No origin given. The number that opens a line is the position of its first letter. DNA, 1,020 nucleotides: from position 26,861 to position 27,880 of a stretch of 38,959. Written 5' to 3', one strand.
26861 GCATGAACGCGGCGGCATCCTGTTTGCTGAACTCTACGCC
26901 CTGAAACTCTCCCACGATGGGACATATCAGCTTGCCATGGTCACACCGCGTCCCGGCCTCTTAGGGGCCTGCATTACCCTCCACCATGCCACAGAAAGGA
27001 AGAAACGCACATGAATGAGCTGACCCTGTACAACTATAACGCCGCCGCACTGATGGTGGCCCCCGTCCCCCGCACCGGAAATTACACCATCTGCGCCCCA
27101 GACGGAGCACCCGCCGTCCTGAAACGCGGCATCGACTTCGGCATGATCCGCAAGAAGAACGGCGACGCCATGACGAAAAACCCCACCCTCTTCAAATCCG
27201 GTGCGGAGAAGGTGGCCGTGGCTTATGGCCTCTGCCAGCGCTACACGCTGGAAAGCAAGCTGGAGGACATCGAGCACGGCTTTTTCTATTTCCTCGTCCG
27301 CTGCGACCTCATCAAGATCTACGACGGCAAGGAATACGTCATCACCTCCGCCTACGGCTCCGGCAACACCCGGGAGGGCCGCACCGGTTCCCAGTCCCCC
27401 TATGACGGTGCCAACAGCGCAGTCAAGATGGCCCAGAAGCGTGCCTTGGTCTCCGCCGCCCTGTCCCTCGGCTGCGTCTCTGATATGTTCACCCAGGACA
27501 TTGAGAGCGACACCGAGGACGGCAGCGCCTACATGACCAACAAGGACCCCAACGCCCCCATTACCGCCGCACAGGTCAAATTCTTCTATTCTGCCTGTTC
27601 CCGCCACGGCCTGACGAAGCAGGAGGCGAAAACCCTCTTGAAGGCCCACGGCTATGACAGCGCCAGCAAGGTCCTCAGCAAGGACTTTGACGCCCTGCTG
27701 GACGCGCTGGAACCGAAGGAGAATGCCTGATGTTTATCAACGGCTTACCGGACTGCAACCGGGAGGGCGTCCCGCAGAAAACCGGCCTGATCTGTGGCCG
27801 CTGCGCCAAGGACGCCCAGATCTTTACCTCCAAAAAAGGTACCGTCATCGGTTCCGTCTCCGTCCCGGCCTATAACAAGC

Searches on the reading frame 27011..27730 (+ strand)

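Call 11: search_protein_families(library=phrogs, proteins=[window:27011-27730:+], max_evalue=0.001)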
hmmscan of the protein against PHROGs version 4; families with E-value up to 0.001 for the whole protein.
window:27011-27730:+ (239 aa): 2 families
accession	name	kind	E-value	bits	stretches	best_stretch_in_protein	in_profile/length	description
phrog_10048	-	unknown function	6.5e-30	105.3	1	36-189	42-189/273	-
phrog_408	-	unknown function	0.00042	21.7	1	170-235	43-107/111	-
